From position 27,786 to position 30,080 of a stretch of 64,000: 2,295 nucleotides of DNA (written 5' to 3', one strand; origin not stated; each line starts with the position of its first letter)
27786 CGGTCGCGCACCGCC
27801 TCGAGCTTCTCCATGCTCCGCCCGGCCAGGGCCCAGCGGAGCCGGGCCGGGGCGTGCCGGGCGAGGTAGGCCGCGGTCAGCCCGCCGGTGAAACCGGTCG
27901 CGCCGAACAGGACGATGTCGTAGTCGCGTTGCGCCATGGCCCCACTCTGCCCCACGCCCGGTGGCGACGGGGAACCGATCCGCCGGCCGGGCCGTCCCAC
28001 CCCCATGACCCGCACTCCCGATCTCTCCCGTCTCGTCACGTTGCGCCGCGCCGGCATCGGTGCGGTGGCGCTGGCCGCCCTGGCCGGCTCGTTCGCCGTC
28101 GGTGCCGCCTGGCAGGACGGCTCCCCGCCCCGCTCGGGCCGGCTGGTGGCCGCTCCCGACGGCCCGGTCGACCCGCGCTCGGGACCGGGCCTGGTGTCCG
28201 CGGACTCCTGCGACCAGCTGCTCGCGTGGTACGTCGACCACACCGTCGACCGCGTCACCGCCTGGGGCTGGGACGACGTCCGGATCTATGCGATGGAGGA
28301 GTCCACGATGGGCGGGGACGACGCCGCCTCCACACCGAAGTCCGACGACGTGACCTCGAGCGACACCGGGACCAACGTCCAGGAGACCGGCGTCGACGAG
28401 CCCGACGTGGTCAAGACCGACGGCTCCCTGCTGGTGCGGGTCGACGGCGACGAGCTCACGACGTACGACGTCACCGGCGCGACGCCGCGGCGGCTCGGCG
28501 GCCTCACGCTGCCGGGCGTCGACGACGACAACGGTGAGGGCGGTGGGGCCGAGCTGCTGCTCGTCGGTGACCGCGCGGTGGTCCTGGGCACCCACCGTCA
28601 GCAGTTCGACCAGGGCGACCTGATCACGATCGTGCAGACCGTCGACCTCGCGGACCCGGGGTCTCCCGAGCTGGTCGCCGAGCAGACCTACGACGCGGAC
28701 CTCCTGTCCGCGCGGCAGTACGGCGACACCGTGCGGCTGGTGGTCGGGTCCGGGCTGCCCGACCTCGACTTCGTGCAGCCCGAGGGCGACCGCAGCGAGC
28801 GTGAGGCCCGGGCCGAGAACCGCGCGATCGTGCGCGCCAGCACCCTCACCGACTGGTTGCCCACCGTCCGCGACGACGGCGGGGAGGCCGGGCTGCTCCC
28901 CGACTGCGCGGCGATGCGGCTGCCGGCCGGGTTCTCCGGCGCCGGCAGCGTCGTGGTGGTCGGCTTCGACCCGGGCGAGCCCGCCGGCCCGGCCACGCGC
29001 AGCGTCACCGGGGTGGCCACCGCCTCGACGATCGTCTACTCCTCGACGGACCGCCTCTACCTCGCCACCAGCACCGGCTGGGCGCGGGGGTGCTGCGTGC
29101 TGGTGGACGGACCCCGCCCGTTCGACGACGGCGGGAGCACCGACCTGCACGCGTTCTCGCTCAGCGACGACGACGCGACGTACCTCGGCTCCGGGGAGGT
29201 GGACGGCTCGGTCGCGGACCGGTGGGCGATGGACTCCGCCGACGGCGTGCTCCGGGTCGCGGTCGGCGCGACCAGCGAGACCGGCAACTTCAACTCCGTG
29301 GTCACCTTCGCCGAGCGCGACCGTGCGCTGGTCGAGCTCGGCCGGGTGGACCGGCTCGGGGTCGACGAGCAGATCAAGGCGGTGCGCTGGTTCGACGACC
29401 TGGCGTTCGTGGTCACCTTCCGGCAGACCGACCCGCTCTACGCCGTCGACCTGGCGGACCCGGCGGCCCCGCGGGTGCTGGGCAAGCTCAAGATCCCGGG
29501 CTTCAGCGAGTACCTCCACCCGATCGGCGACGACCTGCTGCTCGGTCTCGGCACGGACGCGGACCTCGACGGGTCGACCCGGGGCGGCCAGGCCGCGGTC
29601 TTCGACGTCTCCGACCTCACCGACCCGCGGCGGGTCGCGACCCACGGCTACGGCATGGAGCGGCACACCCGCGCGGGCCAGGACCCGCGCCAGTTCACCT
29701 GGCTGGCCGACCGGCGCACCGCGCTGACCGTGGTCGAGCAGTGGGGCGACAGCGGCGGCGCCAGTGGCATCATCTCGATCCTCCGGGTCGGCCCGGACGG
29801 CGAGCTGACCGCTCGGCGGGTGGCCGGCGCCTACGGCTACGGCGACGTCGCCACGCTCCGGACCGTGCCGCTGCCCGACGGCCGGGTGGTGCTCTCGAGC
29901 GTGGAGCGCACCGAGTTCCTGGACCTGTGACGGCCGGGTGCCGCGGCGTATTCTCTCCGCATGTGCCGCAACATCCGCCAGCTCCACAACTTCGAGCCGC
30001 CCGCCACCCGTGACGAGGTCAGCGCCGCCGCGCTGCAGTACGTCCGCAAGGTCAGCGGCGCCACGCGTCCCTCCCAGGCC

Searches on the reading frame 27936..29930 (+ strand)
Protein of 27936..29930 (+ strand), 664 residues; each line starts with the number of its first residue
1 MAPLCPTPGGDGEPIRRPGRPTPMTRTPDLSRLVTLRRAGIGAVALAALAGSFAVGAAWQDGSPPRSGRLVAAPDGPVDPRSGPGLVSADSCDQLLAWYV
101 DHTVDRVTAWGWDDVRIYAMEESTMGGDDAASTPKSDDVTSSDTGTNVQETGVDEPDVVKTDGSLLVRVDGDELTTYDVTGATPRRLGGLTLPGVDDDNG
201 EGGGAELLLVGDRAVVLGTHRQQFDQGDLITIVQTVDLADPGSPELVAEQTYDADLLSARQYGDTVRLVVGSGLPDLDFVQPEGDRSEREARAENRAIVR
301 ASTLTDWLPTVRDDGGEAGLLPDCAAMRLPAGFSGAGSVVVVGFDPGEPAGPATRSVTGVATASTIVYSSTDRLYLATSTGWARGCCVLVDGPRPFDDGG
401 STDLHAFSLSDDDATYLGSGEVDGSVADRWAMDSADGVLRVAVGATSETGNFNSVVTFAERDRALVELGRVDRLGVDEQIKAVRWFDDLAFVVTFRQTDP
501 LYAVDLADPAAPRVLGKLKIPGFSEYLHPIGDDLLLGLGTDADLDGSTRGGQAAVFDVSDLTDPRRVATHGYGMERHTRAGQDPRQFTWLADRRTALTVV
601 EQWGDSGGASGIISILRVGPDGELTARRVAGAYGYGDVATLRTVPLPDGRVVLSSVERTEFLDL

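Call 17: search_protein_families(library=pfam, proteins=[window:27936-29930:+], max_evalue=0.001)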
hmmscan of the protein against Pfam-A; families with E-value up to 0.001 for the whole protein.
window:27936-29930:+ (664 aa): 1 family
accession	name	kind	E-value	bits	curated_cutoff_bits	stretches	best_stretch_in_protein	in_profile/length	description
PF09826.15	Beta_propel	-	7.3e-98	329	22.4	1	145-624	3-454/495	Beta propeller domain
